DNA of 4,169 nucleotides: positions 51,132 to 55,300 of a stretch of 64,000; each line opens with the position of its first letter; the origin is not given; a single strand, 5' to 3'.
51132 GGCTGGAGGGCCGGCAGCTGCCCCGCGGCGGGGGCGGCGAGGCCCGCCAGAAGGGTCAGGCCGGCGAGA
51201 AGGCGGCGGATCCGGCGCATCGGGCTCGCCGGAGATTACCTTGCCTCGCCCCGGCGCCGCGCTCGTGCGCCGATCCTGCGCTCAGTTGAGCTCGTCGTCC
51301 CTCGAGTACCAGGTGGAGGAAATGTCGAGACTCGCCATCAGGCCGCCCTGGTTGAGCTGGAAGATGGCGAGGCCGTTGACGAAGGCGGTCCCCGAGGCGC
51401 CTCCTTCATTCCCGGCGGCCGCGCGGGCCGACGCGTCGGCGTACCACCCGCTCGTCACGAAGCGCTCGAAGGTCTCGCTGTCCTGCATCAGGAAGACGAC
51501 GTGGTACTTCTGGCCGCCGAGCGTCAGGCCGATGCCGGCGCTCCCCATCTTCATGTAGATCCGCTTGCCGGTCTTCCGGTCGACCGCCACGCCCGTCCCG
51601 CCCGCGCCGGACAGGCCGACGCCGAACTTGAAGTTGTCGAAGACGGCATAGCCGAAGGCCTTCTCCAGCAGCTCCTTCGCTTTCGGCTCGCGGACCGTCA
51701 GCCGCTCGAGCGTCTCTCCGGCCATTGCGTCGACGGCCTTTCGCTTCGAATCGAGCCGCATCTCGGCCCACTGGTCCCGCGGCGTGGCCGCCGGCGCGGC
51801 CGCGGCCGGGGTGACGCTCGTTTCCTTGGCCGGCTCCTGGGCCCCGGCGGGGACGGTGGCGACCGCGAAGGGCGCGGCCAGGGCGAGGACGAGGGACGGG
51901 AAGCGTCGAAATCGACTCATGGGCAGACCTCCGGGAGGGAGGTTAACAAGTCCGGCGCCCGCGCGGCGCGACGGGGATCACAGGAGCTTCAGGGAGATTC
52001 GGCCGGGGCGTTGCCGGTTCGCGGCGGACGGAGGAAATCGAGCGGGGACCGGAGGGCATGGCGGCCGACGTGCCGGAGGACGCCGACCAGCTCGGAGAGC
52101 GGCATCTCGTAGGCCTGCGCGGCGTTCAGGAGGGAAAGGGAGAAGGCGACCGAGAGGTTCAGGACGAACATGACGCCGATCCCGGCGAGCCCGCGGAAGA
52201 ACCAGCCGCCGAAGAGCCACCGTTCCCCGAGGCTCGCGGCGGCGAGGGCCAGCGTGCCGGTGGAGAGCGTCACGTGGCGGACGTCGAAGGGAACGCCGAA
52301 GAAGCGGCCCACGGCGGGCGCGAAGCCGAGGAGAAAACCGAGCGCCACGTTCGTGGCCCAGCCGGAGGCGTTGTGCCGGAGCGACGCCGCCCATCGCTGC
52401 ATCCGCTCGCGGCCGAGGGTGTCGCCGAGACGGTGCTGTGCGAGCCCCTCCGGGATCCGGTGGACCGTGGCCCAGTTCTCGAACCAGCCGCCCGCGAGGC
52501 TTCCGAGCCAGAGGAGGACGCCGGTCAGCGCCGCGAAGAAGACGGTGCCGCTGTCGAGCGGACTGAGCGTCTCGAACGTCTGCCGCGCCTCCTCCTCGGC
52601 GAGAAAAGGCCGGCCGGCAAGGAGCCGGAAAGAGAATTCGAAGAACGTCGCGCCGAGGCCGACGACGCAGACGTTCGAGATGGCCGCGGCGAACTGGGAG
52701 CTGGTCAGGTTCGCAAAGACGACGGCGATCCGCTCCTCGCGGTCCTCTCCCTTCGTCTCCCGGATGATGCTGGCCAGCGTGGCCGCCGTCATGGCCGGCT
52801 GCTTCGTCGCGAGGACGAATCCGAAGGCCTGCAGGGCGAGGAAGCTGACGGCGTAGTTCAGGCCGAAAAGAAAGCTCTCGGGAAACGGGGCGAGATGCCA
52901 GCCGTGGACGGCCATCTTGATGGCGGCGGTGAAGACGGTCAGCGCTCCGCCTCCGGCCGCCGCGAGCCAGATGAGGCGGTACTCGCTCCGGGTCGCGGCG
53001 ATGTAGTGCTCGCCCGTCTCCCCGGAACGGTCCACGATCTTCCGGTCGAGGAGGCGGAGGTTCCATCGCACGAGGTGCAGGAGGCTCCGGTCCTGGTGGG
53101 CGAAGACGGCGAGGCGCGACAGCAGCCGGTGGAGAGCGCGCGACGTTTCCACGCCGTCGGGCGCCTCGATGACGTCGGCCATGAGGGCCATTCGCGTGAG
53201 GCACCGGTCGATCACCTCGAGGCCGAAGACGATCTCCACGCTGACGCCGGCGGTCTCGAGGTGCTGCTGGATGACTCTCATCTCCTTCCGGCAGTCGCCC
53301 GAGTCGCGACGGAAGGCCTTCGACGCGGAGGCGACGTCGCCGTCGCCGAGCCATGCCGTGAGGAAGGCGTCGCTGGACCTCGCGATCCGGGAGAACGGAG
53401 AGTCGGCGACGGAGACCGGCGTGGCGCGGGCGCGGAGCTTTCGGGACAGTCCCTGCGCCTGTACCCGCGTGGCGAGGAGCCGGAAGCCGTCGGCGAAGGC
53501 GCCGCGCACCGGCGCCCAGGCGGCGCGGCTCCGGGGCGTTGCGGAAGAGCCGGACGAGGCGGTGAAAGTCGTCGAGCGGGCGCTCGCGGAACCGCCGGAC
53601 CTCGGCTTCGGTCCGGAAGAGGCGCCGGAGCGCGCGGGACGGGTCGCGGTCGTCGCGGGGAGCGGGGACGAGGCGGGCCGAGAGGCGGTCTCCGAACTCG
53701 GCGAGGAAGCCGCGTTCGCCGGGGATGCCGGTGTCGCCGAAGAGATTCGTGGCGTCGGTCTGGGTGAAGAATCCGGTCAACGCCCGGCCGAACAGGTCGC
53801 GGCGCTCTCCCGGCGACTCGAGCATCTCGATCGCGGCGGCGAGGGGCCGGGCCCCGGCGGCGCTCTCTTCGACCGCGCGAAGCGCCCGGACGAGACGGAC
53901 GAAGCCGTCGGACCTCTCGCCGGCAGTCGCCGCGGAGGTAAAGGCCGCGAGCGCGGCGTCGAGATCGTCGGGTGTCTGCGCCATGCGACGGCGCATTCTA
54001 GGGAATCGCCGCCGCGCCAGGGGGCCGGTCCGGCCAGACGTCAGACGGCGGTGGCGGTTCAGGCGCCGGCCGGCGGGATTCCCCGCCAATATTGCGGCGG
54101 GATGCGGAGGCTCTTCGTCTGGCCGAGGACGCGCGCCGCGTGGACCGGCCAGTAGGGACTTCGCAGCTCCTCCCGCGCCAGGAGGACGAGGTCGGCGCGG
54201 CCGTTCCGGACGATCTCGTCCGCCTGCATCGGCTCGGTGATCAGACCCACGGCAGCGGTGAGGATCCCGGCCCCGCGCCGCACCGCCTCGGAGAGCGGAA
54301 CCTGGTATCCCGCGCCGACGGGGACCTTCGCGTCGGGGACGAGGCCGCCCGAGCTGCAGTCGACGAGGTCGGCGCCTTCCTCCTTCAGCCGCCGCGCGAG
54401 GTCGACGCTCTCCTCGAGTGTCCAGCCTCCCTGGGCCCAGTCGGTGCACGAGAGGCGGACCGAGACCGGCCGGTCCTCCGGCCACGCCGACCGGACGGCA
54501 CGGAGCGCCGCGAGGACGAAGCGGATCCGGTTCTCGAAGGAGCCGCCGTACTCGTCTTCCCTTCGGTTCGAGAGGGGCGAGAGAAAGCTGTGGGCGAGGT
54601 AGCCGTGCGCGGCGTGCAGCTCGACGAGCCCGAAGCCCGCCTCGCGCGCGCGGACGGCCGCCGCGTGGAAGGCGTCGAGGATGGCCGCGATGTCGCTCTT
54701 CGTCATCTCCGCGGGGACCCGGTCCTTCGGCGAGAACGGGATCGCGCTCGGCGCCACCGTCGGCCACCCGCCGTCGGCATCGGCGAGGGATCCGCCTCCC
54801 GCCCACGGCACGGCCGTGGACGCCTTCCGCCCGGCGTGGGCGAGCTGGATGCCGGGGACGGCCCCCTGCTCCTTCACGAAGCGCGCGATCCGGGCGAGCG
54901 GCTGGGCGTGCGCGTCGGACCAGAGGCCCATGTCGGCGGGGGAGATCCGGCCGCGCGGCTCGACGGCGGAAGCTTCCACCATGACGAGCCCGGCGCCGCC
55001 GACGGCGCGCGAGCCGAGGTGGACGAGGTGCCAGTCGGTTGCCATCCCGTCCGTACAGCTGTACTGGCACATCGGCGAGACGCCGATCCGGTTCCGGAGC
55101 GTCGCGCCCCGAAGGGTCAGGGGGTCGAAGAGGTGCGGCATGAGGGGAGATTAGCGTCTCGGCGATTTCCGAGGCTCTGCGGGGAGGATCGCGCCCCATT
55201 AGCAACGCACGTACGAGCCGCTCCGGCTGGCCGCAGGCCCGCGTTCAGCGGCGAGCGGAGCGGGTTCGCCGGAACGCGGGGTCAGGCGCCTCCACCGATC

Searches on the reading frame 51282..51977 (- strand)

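Call 99: search_protein_families(library=pfam, proteins=[window:51282-51977:-], max_evalue=0.001)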
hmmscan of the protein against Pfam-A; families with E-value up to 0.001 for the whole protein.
window:51282-51977:- (231 aa): 1 family
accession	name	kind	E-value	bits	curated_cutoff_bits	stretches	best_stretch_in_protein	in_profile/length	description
PF04366.17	Ysc84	-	0.00017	21.8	25.1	1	146-231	2-92/127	Las17-binding protein actin regulator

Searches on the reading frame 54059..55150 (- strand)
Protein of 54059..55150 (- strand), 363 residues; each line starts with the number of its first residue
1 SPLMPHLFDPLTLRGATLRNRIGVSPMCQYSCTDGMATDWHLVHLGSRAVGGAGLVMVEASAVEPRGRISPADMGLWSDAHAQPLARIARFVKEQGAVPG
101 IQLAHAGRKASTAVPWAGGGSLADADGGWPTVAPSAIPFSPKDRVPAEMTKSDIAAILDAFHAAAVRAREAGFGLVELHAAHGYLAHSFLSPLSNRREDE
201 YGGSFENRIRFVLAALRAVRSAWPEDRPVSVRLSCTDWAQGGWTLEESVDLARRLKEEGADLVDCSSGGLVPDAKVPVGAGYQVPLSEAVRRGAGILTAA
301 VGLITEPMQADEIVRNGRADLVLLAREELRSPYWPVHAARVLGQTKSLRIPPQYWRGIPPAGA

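Call 99: search_protein_families(library=pfam, proteins=[window:54059-55150:-], max_evalue=0.001)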
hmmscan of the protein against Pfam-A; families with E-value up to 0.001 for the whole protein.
window:54059-55150:- (363 aa): 1 family
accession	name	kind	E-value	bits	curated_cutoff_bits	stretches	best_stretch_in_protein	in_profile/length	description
PF00724.26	Oxidored_FMN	-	5.9e-70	236.7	27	1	7-339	2-336/342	NADH:flavin oxidoreductase / NADH oxidase family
